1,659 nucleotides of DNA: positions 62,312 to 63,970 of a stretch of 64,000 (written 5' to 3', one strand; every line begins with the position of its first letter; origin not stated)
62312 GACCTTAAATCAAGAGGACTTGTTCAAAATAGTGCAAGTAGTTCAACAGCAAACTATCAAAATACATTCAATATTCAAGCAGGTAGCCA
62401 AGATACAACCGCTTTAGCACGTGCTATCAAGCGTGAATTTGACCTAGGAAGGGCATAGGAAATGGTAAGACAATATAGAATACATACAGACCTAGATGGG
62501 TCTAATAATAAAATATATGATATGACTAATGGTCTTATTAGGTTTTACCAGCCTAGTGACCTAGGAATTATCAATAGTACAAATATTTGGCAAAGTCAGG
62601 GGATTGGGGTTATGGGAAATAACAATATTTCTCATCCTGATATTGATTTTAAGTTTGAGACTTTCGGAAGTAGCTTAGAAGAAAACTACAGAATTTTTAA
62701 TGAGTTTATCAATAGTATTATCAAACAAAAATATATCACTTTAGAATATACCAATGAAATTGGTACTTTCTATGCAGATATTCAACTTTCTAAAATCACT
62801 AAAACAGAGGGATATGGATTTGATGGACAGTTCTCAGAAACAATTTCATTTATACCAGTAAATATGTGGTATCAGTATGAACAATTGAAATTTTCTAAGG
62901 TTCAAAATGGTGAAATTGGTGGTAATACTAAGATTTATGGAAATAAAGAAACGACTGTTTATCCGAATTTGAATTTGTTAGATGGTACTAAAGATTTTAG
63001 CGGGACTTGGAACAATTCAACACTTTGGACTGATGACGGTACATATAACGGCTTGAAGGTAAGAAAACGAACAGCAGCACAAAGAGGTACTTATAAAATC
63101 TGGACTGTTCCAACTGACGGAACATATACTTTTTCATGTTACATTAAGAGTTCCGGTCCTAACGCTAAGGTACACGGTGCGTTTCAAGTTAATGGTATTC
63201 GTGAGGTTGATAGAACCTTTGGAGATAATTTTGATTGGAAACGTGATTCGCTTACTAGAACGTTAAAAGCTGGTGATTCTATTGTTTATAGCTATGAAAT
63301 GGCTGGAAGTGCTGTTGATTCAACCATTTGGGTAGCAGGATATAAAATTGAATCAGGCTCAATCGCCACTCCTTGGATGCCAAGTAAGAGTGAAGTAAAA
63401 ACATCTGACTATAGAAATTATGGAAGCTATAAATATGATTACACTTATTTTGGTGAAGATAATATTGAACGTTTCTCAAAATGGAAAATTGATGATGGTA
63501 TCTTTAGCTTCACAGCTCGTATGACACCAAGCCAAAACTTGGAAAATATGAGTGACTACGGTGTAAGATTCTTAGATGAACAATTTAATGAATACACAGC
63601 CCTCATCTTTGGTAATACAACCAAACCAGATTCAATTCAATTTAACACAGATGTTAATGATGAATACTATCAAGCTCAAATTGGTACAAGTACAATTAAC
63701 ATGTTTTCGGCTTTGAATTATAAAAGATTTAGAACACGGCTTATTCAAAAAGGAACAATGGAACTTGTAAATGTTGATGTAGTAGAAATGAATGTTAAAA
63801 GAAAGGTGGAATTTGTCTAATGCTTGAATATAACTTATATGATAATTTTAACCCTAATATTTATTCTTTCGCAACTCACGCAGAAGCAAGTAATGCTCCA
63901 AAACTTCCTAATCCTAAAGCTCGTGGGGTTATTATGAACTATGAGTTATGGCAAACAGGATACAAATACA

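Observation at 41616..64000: An integrated, integrase-bearing phage with a Skunavirus (936-type) virion module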

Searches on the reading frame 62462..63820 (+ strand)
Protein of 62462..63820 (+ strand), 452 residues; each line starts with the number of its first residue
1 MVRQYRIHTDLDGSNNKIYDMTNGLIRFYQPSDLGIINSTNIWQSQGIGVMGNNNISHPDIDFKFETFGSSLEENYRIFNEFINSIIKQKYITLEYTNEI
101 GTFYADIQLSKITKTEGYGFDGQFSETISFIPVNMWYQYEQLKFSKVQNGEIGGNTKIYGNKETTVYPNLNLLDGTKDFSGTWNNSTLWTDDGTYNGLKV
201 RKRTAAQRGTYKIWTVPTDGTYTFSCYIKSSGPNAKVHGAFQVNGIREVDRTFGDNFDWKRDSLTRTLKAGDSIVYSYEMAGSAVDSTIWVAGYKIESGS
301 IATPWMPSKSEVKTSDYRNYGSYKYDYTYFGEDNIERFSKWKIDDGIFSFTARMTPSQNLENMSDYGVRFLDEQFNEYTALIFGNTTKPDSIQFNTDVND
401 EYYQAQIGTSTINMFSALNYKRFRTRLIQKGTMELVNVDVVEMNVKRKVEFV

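Call 25: find_encoding_contigs(protein=window:62462-63820:+, flank=10000, max_places=10)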
Protein window:62462-63820:+ (452 aa): 24 contigs read that carry it; 10 places shown.
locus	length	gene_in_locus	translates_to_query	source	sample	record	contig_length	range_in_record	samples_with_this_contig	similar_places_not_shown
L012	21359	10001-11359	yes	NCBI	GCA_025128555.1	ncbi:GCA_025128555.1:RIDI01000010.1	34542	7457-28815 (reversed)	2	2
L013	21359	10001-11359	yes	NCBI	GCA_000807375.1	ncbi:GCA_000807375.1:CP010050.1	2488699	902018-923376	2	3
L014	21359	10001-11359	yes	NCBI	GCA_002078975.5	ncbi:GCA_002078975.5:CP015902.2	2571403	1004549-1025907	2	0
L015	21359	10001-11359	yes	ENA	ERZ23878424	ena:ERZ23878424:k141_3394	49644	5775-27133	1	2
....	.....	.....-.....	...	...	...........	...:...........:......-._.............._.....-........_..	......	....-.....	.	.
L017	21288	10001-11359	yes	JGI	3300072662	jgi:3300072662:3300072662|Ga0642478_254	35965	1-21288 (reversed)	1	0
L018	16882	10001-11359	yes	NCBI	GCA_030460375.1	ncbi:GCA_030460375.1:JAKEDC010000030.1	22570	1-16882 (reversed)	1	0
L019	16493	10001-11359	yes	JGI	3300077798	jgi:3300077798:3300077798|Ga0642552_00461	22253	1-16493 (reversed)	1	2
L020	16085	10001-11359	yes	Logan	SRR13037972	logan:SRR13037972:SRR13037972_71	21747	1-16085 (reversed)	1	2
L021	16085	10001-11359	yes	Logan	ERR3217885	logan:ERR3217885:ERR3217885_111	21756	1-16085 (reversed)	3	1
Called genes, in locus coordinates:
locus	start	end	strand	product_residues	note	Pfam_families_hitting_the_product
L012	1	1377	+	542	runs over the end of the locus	PF03354:TerL_ATPase, PF20441:TerL_nuclease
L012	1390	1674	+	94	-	PF01844:HNH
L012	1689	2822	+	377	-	PF04860:Phage_portal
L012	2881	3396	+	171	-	-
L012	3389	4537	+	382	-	-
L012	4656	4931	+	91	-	-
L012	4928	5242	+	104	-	PF25714:Phage_HCP1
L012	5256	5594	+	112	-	PF26825:HCP2_Skunalikevirus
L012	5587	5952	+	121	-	PF25685:Skunalike_TailTerm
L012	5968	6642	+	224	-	PF06488:L_lac_phage_MSP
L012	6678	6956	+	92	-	PF20962:Phage_p2_ORF12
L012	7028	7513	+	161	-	-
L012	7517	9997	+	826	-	-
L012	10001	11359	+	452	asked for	PF16774:Dit_N, PF21766:Dit_C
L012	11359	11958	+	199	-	PF16792:Caud_bapl16_1st, PF20954:Caud_bapl16_2nd (weak)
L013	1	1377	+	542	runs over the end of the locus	PF03354:TerL_ATPase, PF20441:TerL_nuclease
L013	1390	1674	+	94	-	PF01844:HNH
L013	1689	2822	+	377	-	PF04860:Phage_portal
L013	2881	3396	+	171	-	-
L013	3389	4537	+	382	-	-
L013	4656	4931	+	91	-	-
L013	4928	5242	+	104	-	PF25714:Phage_HCP1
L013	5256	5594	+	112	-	PF26825:HCP2_Skunalikevirus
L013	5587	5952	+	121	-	PF25685:Skunalike_TailTerm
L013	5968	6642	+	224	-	PF06488:L_lac_phage_MSP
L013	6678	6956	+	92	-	PF20962:Phage_p2_ORF12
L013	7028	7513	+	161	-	-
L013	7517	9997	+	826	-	-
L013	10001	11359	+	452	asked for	PF16774:Dit_N, PF21766:Dit_C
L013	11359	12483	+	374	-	PF16792:Caud_bapl16_1st, PF20954:Caud_bapl16_2nd, PF20955:Caud_bapl16_4th, PF20953:Caud_bapl16_3rd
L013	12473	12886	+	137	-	-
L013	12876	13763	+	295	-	PF20747:Caudo_bapla_N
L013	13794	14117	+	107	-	-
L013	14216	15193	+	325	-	PF16872:putAbiC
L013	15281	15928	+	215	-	-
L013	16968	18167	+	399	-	PF01098:FTSW_RODA_SPOVE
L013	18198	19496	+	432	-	PF03816:LytR_cpsA_psr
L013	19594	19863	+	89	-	PF00253:Ribosomal_S14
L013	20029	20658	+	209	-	PF09922:LiaF-like_C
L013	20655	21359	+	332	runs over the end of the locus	PF07730:HisKA_3, PF02518:HATPase_c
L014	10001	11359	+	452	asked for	PF16774:Dit_N, PF21766:Dit_C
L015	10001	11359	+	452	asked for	PF16774:Dit_N, PF21766:Dit_C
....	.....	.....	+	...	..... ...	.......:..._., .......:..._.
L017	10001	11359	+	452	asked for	PF16774:Dit_N, PF21766:Dit_C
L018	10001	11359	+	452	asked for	PF16774:Dit_N, PF21766:Dit_C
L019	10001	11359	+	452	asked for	PF16774:Dit_N, PF21766:Dit_C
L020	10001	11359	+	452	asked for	PF16774:Dit_N, PF21766:Dit_C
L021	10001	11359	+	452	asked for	PF16774:Dit_N, PF21766:Dit_C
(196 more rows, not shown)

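Call 31: search_protein_families(library=pfam, proteins=[L013:13794-14117:+, L013:14216-15193:+, L013:15281-15928:+], max_evalue=1)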
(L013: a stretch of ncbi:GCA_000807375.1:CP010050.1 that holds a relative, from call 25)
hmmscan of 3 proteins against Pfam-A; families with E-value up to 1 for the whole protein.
L013:13794-14117:+ (107 aa): 4 families
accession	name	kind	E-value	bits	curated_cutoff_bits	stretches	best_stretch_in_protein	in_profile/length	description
PF19943.4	DUF6405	-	0.038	14.2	25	0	14-24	22-32/37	Family of unknown function (DUF6405)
PF09771.14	Tmemb_18A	-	0.065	14.1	29.9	1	5-49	30-75/118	Transmembrane protein 188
PF01901.21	O_anti_polymase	-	0.21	11.3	24.2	1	3-82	77-156/335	Putative O-antigen polymerase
PF13520.12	AA_permease_2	-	0.72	9.1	27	1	5-54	358-401/427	Amino acid permease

L013:14216-15193:+ (325 aa): 1 family
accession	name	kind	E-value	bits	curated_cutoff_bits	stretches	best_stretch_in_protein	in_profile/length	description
PF16872.10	putAbiC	-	4.1e-12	46.9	22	1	214-275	7-68/80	Putative phage abortive infection protein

L013:15281-15928:+ (215 aa): 1 family
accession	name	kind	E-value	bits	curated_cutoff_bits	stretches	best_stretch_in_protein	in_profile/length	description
PF01541.30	GIY-YIG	-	0.00044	20.9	22.6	1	131-161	12-41/78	GIY-YIG catalytic domain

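Call 32: search_protein_families(library=phrogs, proteins=[L013:13794-14117:+, L013:14216-15193:+, L013:15281-15928:+, L013:12473-12886:+, L013:12876-13763:+, L013:11359-12483:+], max_evalue=0.01)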
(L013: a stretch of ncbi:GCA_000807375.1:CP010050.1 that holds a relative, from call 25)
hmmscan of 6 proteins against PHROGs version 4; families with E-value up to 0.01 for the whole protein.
L013:13794-14117:+ (107 aa): 1 family
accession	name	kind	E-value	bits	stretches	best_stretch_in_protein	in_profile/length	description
phrog_1379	-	unknown function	9.4e-34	117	1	1-102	1-102/117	-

L013:14216-15193:+ (325 aa): 2 families
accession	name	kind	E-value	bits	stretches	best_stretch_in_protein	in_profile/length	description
phrog_8999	-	unknown function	2e-08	35.1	1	185-286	150-257/270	-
phrog_38218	-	unknown function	0.00028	21.6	1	214-269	102-161/248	-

L013:15281-15928:+ (215 aa): 1 family
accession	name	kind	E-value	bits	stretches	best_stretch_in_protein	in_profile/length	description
phrog_19050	-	unknown function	2.3e-07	31.7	1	113-215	64-148/153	-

L013:12473-12886:+ (137 aa): 1 family
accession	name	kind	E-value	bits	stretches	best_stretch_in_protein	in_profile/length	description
phrog_1434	-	unknown function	4.3e-26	92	1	3-86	5-88/97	-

L013:12876-13763:+ (295 aa): 5 families
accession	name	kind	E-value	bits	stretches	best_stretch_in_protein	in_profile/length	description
phrog_1630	-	tail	3.1e-70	238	1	1-256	1-246/269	receptor binding tail protein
phrog_22544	-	unknown function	4.1e-40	139.1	1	1-163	1-163/376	-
phrog_6779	-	tail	6.5e-25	89.4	1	1-138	1-151/276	tail protein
phrog_6465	-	tail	1.5e-13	52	1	1-130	1-105/281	tail protein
phrog_16877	-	tail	0.0023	18.8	1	217-289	173-238/239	minor tail protein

L013:11359-12483:+ (374 aa): 1 family
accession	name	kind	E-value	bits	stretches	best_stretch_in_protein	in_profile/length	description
phrog_1432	-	tail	6.1e-111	372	1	1-370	1-368/375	tail associated lysin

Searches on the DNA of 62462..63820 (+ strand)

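Call 82: search_dna_similar(query=L013:11359-16050:+, collection=phages, mode=near, max_rows=10)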
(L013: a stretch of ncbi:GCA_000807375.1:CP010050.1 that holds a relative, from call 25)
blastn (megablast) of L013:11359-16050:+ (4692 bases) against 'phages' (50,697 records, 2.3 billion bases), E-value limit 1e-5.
No match.
